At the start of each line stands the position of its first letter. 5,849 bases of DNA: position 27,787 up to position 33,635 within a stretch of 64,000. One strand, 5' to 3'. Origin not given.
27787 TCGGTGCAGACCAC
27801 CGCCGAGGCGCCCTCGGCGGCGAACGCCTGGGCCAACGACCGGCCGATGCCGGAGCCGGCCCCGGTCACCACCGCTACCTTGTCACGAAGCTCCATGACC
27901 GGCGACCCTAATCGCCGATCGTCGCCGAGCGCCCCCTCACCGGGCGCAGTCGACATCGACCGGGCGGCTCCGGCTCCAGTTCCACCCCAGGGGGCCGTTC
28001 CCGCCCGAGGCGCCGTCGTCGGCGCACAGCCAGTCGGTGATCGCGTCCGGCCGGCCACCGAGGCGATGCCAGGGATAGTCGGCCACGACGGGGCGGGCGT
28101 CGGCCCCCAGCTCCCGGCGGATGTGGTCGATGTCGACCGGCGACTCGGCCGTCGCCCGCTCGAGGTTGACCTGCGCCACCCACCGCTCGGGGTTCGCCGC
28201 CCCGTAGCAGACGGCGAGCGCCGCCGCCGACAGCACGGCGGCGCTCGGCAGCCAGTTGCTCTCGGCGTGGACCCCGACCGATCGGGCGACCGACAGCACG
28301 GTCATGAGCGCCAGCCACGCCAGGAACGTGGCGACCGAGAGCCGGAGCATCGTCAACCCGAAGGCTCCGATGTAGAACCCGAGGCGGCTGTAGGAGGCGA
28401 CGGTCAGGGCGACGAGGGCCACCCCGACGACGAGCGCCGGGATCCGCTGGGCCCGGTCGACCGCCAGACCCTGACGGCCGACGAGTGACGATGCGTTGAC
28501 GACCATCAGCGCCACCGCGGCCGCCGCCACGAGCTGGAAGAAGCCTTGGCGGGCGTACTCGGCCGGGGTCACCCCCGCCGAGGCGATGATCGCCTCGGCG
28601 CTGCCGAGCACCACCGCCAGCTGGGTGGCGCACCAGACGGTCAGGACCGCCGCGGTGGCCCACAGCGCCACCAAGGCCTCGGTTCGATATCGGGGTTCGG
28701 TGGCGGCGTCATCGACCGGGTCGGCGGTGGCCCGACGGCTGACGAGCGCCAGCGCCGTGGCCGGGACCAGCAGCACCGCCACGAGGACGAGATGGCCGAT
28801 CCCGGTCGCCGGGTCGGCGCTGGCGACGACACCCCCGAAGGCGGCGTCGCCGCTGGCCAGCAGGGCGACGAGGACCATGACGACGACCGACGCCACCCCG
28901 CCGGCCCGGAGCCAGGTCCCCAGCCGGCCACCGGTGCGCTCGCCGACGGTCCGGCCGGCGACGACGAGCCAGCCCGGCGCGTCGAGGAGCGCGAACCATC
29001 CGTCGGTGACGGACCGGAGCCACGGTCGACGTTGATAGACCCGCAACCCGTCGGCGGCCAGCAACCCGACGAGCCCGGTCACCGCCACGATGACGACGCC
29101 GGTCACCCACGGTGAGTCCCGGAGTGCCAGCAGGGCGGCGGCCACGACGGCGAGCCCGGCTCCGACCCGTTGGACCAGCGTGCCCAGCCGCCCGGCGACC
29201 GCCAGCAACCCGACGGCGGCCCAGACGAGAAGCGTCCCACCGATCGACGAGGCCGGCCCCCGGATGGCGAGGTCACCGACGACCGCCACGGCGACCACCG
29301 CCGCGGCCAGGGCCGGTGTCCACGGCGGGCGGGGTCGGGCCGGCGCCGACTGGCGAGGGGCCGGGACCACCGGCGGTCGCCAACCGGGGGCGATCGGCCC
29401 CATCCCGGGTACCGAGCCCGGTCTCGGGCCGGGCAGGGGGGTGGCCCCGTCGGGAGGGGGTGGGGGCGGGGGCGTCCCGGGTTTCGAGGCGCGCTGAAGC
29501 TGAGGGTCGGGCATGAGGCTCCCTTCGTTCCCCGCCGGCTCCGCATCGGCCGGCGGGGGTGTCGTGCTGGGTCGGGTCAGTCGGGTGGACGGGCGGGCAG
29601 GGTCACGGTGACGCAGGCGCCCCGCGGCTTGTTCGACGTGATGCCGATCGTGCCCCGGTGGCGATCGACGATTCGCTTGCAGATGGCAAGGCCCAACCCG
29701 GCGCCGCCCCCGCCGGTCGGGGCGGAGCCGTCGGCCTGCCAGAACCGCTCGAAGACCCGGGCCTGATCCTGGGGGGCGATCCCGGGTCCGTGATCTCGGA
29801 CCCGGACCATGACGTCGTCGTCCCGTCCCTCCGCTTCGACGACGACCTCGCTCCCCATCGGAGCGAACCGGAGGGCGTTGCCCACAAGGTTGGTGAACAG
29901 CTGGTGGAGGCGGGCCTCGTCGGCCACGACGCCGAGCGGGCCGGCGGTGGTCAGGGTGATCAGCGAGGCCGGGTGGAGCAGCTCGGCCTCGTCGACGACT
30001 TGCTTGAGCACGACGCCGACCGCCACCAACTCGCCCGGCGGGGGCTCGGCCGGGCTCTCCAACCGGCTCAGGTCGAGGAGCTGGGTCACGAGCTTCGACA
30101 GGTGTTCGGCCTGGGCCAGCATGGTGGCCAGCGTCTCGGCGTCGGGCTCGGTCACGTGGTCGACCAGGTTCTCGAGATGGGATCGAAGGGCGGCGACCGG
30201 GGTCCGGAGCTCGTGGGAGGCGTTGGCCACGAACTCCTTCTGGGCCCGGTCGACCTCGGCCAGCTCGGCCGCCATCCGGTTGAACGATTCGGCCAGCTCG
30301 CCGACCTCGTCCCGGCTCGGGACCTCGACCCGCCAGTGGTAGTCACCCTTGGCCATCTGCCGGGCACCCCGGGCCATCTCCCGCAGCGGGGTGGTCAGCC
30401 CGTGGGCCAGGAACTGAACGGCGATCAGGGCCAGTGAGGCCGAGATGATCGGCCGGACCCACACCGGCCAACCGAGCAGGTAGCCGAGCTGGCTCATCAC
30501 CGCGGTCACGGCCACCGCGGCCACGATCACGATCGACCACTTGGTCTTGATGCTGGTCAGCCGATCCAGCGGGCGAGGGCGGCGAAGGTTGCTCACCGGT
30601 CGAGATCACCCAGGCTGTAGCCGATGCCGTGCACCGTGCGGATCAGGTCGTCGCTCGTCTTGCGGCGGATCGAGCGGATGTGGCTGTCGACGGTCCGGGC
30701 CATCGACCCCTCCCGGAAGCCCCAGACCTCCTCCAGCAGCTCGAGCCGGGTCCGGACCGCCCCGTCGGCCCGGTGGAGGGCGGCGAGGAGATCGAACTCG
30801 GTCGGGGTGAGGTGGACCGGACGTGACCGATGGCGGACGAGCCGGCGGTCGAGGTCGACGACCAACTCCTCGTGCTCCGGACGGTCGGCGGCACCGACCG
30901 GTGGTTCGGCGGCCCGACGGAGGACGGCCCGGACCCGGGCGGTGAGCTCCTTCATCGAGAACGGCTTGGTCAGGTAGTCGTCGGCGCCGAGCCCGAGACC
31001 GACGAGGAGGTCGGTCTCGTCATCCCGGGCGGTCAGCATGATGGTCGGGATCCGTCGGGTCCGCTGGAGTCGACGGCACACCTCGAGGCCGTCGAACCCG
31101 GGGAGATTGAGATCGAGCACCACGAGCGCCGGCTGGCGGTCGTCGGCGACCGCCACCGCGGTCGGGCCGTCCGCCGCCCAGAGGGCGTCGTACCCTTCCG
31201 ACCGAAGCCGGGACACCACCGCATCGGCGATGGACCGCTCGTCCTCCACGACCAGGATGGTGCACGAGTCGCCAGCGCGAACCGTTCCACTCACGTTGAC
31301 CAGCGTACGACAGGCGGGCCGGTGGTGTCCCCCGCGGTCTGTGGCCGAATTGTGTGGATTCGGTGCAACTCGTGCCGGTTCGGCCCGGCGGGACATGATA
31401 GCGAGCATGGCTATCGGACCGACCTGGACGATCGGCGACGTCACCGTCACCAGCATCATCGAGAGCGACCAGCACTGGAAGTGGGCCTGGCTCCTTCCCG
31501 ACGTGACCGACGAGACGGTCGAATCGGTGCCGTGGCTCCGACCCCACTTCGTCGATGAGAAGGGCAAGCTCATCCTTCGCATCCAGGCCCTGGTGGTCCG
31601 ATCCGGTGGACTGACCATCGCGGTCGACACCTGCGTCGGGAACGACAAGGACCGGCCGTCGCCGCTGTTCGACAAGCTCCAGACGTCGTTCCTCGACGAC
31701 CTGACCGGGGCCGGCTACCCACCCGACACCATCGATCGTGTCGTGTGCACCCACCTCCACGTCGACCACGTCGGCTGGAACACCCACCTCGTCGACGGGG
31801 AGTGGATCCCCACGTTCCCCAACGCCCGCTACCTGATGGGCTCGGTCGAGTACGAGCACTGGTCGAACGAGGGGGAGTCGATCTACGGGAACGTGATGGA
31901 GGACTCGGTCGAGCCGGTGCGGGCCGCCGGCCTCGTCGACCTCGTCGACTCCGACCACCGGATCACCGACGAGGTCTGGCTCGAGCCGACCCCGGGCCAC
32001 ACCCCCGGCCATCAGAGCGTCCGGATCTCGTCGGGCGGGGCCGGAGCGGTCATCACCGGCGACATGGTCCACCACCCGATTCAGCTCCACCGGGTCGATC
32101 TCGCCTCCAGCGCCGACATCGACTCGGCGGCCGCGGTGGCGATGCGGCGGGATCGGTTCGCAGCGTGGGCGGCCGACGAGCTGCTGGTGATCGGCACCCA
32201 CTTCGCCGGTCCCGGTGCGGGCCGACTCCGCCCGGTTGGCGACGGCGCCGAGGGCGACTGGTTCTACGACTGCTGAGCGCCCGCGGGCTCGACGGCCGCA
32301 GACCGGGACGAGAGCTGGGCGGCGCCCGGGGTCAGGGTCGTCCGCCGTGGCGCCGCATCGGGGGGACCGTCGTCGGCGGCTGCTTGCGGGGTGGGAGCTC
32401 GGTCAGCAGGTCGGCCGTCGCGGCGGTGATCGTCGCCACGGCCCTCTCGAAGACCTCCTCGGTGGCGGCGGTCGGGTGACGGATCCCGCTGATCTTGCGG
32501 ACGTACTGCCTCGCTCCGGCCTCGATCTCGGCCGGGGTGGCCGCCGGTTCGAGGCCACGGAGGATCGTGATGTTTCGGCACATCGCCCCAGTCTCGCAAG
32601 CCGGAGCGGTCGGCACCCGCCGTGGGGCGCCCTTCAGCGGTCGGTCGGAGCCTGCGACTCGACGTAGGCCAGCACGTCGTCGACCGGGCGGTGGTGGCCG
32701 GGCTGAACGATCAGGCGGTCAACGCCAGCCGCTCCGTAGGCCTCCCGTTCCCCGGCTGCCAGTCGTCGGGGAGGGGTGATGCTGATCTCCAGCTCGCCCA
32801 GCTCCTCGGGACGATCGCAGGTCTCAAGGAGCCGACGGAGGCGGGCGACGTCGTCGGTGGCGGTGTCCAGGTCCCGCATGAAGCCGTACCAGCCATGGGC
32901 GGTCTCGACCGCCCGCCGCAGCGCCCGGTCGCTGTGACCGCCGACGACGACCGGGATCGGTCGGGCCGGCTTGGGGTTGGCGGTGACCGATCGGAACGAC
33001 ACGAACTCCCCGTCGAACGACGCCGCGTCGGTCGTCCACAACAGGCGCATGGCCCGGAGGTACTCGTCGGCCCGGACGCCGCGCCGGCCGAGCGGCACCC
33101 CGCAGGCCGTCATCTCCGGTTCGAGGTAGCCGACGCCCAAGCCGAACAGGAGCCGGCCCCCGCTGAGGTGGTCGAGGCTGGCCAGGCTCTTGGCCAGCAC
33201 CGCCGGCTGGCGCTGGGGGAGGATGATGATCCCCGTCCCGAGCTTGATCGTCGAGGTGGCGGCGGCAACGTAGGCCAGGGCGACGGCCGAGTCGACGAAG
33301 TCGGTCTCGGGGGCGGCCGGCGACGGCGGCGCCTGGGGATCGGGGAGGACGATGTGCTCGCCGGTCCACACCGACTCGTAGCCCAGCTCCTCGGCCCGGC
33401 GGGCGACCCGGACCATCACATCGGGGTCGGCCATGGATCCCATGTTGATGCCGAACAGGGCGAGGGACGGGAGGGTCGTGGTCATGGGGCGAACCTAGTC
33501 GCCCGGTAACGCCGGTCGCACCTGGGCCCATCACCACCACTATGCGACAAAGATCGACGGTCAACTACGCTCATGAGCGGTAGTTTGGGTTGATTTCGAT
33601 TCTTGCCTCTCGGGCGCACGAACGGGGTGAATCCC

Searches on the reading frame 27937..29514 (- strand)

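Call 63: search_protein_families(library=pfam, proteins=[window:27937-29514:-], max_evalue=0.001)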
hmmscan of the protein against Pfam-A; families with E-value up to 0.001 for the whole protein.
window:27937-29514:- (525 aa): 1 family
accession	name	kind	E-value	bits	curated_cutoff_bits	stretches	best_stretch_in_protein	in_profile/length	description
PF13687.11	DUF4153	-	2.9e-53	181.8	27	1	121-479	3-372/373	Domain of unknown function (DUF4153)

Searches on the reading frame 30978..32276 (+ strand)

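Call 81: search_protein_families(library=pfam, proteins=[window:30978-32276:+], max_evalue=0.001)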
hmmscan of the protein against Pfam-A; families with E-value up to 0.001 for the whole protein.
window:30978-32276:+ (432 aa): 1 family
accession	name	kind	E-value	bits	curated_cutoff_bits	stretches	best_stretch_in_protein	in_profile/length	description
PF00753.33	Lactamase_B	-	1e-17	65.2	22.7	1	204-382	8-170/196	Metallo-beta-lactamase superfamily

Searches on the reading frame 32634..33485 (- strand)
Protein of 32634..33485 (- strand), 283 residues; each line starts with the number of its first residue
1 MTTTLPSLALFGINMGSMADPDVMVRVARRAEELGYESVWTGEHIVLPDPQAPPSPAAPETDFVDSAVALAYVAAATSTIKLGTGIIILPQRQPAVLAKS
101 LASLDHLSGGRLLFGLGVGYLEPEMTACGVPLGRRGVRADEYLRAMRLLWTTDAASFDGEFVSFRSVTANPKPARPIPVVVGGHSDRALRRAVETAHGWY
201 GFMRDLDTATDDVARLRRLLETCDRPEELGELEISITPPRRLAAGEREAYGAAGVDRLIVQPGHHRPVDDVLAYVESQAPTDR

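Call 8: search_protein_families(library=pfam, proteins=[window:32634-33485:-], max_evalue=0.01)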
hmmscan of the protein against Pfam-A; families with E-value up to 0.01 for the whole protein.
window:32634-33485:- (283 aa): 1 family
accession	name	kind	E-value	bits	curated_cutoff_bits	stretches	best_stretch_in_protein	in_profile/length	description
PF00296.26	Bac_luciferase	-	5.4e-54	184.1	27.9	1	17-249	17-235/314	Luciferase-like monooxygenase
